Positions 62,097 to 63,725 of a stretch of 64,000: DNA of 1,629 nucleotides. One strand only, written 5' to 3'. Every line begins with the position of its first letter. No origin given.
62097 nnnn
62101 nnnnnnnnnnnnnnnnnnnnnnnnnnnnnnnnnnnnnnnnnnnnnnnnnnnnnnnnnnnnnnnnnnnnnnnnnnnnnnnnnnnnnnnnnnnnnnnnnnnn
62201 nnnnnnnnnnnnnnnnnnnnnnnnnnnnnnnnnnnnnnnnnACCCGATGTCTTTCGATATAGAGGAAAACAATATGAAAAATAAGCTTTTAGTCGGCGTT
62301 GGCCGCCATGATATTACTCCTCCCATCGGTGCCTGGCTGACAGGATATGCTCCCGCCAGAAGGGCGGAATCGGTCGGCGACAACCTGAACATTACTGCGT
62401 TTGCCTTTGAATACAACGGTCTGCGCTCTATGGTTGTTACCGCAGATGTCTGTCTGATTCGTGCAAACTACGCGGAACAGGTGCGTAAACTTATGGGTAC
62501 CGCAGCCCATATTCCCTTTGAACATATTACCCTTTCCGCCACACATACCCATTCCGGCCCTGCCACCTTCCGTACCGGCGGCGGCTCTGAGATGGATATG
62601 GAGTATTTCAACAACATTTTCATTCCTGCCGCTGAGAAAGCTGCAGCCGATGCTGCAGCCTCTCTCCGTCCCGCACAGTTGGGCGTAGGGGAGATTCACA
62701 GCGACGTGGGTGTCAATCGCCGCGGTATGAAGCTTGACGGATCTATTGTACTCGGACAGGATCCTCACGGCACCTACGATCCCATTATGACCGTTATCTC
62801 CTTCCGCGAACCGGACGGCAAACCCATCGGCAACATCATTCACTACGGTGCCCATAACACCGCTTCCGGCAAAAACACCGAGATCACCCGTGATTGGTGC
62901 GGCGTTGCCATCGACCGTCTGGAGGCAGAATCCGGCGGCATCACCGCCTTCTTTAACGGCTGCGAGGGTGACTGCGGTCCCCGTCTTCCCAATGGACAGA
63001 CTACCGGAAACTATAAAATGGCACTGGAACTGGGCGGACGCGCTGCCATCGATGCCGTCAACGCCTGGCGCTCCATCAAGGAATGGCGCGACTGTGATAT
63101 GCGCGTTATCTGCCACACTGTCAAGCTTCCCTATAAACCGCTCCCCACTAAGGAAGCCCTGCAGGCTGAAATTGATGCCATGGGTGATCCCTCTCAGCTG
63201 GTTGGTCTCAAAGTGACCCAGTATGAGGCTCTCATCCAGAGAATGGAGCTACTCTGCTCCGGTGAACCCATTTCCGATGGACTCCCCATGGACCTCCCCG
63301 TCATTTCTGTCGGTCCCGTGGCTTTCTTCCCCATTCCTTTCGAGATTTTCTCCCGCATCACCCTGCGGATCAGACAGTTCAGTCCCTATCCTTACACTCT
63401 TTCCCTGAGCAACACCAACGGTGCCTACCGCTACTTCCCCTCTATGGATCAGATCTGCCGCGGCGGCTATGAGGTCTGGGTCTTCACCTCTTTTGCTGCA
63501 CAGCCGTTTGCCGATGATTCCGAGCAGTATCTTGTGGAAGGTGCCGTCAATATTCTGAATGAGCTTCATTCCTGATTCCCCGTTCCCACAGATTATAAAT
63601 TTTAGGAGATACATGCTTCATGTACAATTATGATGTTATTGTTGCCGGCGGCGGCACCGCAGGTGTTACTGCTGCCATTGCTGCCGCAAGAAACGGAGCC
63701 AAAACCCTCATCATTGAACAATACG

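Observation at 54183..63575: Seven-fold tandem operon of short, leaderless ceramidase-like hydrolases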

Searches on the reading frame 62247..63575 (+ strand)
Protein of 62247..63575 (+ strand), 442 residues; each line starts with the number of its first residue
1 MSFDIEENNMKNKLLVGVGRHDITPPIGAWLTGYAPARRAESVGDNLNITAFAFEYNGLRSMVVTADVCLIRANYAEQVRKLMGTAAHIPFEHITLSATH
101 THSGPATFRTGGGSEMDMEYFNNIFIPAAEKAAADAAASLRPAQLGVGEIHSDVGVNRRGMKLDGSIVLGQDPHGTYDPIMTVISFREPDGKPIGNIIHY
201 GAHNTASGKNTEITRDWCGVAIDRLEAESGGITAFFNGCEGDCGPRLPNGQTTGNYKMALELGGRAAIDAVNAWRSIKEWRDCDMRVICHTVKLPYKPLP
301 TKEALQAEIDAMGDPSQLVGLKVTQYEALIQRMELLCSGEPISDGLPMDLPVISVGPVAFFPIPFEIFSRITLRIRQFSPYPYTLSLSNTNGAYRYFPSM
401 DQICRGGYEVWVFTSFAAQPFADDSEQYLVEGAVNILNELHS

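Call 3: search_protein_families(library=pfam, proteins=[window:62274-63575:+], max_evalue=1)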
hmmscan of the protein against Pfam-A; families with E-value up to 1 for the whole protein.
window:62274-63575:+ (433 aa): 1 family
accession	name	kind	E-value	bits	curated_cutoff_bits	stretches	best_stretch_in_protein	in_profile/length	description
PF04734.18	Ceramidase_alk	-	2e-14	53.6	32.1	1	6-237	2-257/509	Neutral/alkaline non-lysosomal ceramidase, N-terminal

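Call 4: search_protein_families(library=ncbifam, proteins=[window:62274-63575:+], max_evalue=1)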
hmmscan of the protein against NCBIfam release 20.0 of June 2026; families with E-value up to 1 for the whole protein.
window:62274-63575:+ (433 aa): 0 families

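Call 15: find_encoding_contigs(protein=window:62274-63575:+, flank=10000, max_places=6)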
Protein window:62274-63575:+ (433 aa): 5 contigs read that carry it; 4 places shown.
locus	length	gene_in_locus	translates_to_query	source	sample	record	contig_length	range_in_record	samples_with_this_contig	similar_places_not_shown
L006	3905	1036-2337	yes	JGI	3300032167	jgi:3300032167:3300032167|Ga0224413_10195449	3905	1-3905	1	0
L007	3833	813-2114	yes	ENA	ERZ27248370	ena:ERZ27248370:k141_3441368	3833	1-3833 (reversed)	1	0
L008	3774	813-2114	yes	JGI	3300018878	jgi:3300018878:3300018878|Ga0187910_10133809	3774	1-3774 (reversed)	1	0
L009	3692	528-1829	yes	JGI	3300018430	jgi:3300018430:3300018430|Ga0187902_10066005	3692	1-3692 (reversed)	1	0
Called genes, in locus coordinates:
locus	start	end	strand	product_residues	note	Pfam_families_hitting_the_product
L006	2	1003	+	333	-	?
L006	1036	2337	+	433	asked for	PF04734:Ceramidase_alk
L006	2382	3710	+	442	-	PF00890:FAD_binding_2 (weak), PF01134:GIDA (weak), PF12831:FAD_oxidored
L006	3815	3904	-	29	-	?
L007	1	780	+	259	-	?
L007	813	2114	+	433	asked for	PF04734:Ceramidase_alk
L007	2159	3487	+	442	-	PF00890:FAD_binding_2 (weak), PF01134:GIDA (weak), PF12831:FAD_oxidored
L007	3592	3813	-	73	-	-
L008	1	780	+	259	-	?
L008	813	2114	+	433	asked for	PF04734:Ceramidase_alk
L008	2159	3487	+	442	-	PF00890:FAD_binding_2 (weak), PF01134:GIDA (weak), PF12831:FAD_oxidored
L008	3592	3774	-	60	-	?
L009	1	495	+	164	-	?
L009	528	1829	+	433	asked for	PF04734:Ceramidase_alk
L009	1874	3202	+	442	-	PF00890:FAD_binding_2 (weak), PF01134:GIDA (weak), PF12831:FAD_oxidored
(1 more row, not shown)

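Call 16: find_encoding_contigs(protein=window:62247-63575:+, flank=10000, max_places=6)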
Protein window:62247-63575:+ (442 aa): no gene with exactly this product is on record in the collection.

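Call 26: search_protein_families(library=pfam, proteins=[L006:2382-3710:+], max_evalue=0.0001)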
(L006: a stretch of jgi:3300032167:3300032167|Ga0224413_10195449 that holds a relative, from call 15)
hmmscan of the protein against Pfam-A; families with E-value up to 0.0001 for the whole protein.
L006:2382-3710:+ (442 aa): 5 families
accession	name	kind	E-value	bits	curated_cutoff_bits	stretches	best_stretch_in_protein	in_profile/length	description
PF12831.13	FAD_oxidored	-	3.7e-103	346.4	27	1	5-435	1-416/416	FAD dependent oxidoreductase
PF00890.30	FAD_binding_2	-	7e-07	29.2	20.4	1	5-43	1-39/414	FAD binding domain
PF01134.28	GIDA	-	1.2e-05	25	22.1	1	5-35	1-31/391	Glucose inhibited division protein A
PF01266.30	DAO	-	2.6e-05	24.3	27.9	0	5-41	1-38/353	FAD dependent oxidoreductase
PF07992.20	Pyr_redox_2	-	4.2e-05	23.6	26.1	0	4-47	1-40/291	Pyridine nucleotide-disulphide oxidoreductase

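Call 27: search_protein_families(library=ncbifam, proteins=[L006:2382-3710:+], max_evalue=0.001)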
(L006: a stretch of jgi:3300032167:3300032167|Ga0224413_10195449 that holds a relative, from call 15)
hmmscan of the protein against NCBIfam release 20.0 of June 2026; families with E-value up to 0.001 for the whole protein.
L006:2382-3710:+ (442 aa): 46 families (the best 25 are shown)
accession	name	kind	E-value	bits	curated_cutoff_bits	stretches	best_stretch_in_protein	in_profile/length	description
TIGR02032.1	GG-red-SF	subfamily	4e-08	33.3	158.8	1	4-177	1-166/297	geranylgeranyl reductase family protein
NF005882.1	PRK07843.1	equivalog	9.7e-08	30.9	788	1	3-43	1-41/547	3-oxosteroid 1-dehydrogenase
NF003585.0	PRK05249.1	equivalog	1.5e-07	30.5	465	1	1-43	4-46/464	Si-specific NAD(P)(+) transhydrogenase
NF005512.0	PRK07121.1-5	subfamily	2.3e-07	29.7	812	1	3-53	21-71/489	FAD-binding protein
NF041160.1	DGGPL_Thplmales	equivalog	3.2e-07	29.6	780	1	1-41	1-41/396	digeranylgeranylglycerophospholipid reductase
NF053717.1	VnlPnlRedVprA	equivalog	4e-07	29.2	600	1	3-42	6-45/481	vinyl phenol reductase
NF009478.0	PRK12844.1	equivalog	4e-07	28.7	789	1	3-42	8-47/559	3-ketosteroid-delta-1-dehydrogenase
NF009477.0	PRK12843.1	equivalog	4.2e-07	28.8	758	1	3-43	16-56/578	FAD-dependent oxidoreductase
NF004776.0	PRK06116.1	equivalog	4.9e-07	29.1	480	1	2-43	3-43/450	glutathione-disulfide reductase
NF005511.0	PRK07121.1-4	equivalog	7.9e-07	27.9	466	1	3-45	20-62/553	FAD-binding protein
TIGR01350.1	lipoamide_DH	equivalog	8.4e-07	28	408.8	1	3-42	1-39/461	dihydrolipoyl dehydrogenase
NF053677.1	Desat2ChcC2Cyan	equivalog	9.3e-07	27.6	900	1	4-43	1-40/558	4-oxocyclohex-2-ene-1-carboxylate 5-dehydrogenase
NF005510.0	PRK07121.1-3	subfamily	1.1e-06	27.7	481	1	3-66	22-87/492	FAD-binding protein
NF004789.0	PRK06134.1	subfamily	1.6e-06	27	747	1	3-44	12-53/581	FAD-dependent oxidoreductase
NF006130.0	PRK08274.1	equivalog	2.7e-06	26.5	369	1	3-34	5-36/467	FAD-dependent tricarballylate dehydrogenase TcuA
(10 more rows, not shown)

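Call 49: search_solved_structures(query=L006:2382-3710:+, max_evalue=0.01)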
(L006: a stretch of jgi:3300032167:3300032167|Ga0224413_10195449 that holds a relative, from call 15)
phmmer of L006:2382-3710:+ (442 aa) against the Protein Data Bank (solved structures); distinct sequences matched with E-value up to 0.01: 75 (the best 60 are shown).
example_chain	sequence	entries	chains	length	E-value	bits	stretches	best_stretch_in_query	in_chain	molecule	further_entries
7u6l_A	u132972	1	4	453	1.3e-06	30.8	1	3-44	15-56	Amine oxidase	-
7e7h_A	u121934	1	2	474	1.3e-06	30.7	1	3-44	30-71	Amino_oxidase domain-containing protein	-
1bhy_A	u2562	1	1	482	5.1e-05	25.5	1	3-43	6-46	P64K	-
1ojt_A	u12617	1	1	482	5.2e-05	25.4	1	3-43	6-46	SURFACE PROTEIN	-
6uzi_A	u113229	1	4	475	5.3e-05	25.4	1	2-53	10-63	Dihydrolipoyl dehydrogenase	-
5u25_A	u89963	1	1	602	7.6e-05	24.9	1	3-43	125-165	Dihydrolipoamide dehydrogenase (E3 component of pyruvate and 2-oxoglutarate dehydrogenase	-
5mh4_A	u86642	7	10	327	8e-05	24.8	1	3-107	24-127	Thioredoxin reductase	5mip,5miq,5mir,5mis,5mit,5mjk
4zn0_A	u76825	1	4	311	0.00011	24.3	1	4-37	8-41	Thioredoxin reductase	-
2qae_A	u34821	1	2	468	0.00011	24.3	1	4-43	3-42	Dihydrolipoyl dehydrogenase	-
3oz2_A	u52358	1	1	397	0.00012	24.3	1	2-158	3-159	Digeranylgeranylglycerophospholipid reductase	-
1jeh_A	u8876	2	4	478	0.00024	23.3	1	3-43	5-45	DIHYDROLIPOAMIDE DEHYDROGENASE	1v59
1dxl_A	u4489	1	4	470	0.00027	23.1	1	5-43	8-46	DIHYDROLIPOAMIDE DEHYDROGENASE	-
4at0_A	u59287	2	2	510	0.00036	22.7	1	2-53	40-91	3-KETOSTEROID-DELTA4-5ALPHA-DEHYDROGENASE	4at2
8dsv_A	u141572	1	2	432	0.00051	22.2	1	2-45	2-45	FAD-dependent oxidoreductase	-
7khn_A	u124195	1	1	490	0.00051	22.2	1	2-45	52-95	Amine oxidase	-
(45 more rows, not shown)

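Call 57: find_homologous_proteins(query=L006:2382-3710:+, max_evalue=1e-10)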
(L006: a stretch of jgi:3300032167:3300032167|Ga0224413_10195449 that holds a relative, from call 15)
Query L006:2382-3710:+ (442 aa): 4959 proteins with E <= 1e-10 among 8000 candidates; the best 120 are listed.
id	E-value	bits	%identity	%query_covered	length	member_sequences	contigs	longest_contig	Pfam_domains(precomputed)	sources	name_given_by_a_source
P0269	5.5e-295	996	100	100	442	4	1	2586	PF00890.31,PF01134.29,PF12831.14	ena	-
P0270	2.3e-235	799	79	100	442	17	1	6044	PF00890.31,PF12831.14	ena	-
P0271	1.4e-208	711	71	100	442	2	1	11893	PF00890.31,PF12831.14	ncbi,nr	ncbi:MAG: FAD-dependent oxidoreductase [Clostridiales bacterium]|nr:FAD-dependent oxidoreductase [Cl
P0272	3.8e-199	680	70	99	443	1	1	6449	PF00890.31,PF01134.29,PF12831.14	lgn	-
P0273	3.8e-189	647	64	100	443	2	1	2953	PF00890.31,PF12831.14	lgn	-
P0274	1.5e-184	632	65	100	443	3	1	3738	PF01266.31,PF13450.13,PF00890.31,PF07992.21,PF03486.21,PF01134.29,PF12831.14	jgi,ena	-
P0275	1.8e-183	628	65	100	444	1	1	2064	PF00890.31,PF07992.21,PF01134.29,PF12831.14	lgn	-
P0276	5.1e-183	627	63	100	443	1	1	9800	PF01266.31,PF00890.31,PF07992.21,PF03486.21,PF12831.14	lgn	-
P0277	6.7e-183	626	65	98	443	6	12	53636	PF01266.31,PF00890.31,PF12831.14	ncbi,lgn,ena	-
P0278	2.4e-182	625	65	100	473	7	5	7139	PF00890.31,PF07992.21,PF01134.29,PF12831.14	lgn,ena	-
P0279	4.6e-182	624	65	100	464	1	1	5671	PF00890.31,PF12831.14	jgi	jgi:hypothetical protein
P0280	7.7e-182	623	64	99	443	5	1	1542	PF13450.13,PF00890.31,PF07992.21,PF01134.29,PF12831.14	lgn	-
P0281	1.6e-181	622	64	100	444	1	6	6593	PF00890.31,PF07992.21,PF01134.29,PF12831.14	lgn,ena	-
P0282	2.4e-180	618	62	99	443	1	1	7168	PF00890.31,PF12831.14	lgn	-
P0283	3.9e-180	617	62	100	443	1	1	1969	PF01266.31,PF00890.31,PF07992.21,PF12831.14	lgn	-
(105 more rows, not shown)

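Call 58: find_encoding_contigs(protein=P0270, flank=8000, max_places=2)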
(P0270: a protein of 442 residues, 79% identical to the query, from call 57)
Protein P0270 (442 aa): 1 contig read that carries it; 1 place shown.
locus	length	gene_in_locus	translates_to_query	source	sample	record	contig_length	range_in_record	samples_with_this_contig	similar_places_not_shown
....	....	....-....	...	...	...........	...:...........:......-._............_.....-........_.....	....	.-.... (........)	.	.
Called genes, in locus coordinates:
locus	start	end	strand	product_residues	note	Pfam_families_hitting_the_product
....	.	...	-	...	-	?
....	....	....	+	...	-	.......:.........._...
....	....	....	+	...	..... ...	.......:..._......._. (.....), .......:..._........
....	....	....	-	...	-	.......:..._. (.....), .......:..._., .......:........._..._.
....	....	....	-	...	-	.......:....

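Call 59: find_encoding_contigs(protein=P0277, flank=8000, max_places=3)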
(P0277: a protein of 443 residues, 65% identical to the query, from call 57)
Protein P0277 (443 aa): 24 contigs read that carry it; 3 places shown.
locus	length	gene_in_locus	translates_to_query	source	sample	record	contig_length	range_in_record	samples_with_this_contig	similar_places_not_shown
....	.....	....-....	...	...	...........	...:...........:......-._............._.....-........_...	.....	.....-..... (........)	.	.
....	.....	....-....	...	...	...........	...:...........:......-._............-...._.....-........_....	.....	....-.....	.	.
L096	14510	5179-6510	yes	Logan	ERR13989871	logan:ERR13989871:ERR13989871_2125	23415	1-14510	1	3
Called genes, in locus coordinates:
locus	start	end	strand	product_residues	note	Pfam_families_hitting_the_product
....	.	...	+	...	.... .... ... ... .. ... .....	-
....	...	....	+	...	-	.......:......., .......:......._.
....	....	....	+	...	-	-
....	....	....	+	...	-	-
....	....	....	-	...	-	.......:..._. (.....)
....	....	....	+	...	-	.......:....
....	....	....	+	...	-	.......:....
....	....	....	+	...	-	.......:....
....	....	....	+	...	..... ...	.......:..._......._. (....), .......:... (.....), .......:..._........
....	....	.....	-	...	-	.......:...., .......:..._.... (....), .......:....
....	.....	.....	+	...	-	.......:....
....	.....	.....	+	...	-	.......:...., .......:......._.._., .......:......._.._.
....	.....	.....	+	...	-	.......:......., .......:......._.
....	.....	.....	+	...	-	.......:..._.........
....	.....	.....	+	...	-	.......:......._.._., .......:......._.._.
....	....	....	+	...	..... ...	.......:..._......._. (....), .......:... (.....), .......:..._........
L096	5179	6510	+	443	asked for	PF00890:FAD_binding_2 (weak), PF01266:DAO (faint), PF12831:FAD_oxidored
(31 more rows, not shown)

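Call 68: predict_structure(alignment_id=A3)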
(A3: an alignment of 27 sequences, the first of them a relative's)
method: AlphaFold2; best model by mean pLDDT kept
length: 442 residues; sequences in the alignment: 27
mean_pLDDT: 92.8   pTM: 0.93
mean pLDDT of the five models: 92.8, 92.5, 91.1, 90.9, 90.7
residues with pLDDT >= 90: 347; 70-90: 90; 50-70: 5; < 50: 0
segments of 3 or more residues with pLDDT < 50: none
pLDDT, mean of each block of 10 residues (from residue 1): 91 97 99 94 85 94 96 93 82 92 97 98 97 98 97 96 96 80 94 94 85 90 92 87 91 89 88 93 94 95 87 90 97 97 79 87 97 98 92 91 98 99 98 98 95
secondary structure, 60 per line:
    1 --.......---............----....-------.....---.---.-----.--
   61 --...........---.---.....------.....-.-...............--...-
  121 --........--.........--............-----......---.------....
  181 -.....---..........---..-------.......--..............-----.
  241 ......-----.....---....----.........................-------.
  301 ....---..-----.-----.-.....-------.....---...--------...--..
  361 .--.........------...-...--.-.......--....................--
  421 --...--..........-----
elements in order: E3-9 H13-24 E29-32 H40-44 H63-73 E81-85 E92-96 H100-114 E117-119 E123-130 E133-141 E144-155 H161-166 E177-180 E182-186 H190-199 E212-218 E221-234 E240-246 E252-256 E260-263 H268-292 E300-304 H323-327 E335-339 E343-345 E354-356 E364-367 H368-371 E379-381 H390-396 H399-418 H428-437

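Call 70: fold_search(model_id=the predicted structure, library=pdb)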
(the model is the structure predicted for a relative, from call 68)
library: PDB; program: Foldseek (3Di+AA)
matches with E <= 10: 1967; with E <= 0.001: 1442
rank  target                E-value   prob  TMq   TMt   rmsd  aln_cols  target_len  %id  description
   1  3oz2                  3.2e-17  1.00  0.49  0.53   8.7       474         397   12  Crystal structure of a geranylgeranyl bacteriochlorophyll reductase-like (Ta0516) from Thermoplasma acidophilum at 1.60  (released 2010-10-27)
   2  8zop                  1.3e-15  1.00  0.52  0.56   7.8       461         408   14  Structure of FasV in complex with FAD (released 2025-04-02)
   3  6aio_B                1.6e-14  1.00  0.48  0.54   8.1       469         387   12  Crystal structure of p-nitrophenol 4-monooxygenase PnpA from Pseudomonas putida DLL-E4 (released 2018-10-31)
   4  2qa1                  2.3e-14  1.00  0.43  0.39   6.5       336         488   13  Crystal structure of PgaE, an aromatic hydroxylase involved in angucycline biosynthesis (released 2007-08-14)
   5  3e1t                  3.1e-14  1.00  0.46  0.47   9.6       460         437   12  Structure and action of the myxobacterial chondrochloren halogenase CndH, a new variant of FAD-dependent halogenases (released 2009-02-24)
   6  6ain_B                5.4e-14  1.00  0.50  0.55   8.1       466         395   12  Crystal structure of p-nitrophenol 4-monooxygenase PnpA from Pseudomonas putida DLL-E4 (released 2018-10-31)
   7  8gu0_A                7.3e-14  1.00  0.48  0.48   7.1       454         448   12  Crystal structure of a fungal halogenase RadH (released 2023-07-26)
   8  4k2x_A                8.2e-14  1.00  0.50  0.46   6.3       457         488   12  OxyS anhydrotetracycline hydroxylase from Streptomyces rimosus (released 2013-05-15)
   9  4k2x_B                9.3e-14  1.00  0.50  0.46   6.4       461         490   12  OxyS anhydrotetracycline hydroxylase from Streptomyces rimosus (released 2013-05-15)
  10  8gu0_B                9.3e-14  1.00  0.47  0.46   8.2       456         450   12  Crystal structure of a fungal halogenase RadH (released 2023-07-26)
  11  6j0z                  1.0e-13  1.00  0.45  0.42   8.4       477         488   11  Crystal structure of AlpK (released 2019-03-06)
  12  4k5r_B                1.2e-13  1.00  0.48  0.44   8.6       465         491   13  The 2.0 angstrom crystal structure of MTMOIV, a baeyer-villiger monooxygenase from the mithramycin biosynthetic pathwa (released 2013-10-09)
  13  7fco_A                1.3e-13  1.00  0.50  0.51   7.6       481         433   10  ChlB4 Halogenase (released 2022-03-16)
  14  4k5r_A                1.6e-13  1.00  0.48  0.43   8.0       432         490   13  The 2.0 angstrom crystal structure of MTMOIV, a baeyer-villiger monooxygenase from the mithramycin biosynthetic pathwa (released 2013-10-09)
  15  5bul                  1.6e-13  1.00  0.48  0.53   7.9       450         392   14  Structure of flavin-dependent brominase Bmp2 triple mutant Y302S F306V A345W (released 2016-03-09)
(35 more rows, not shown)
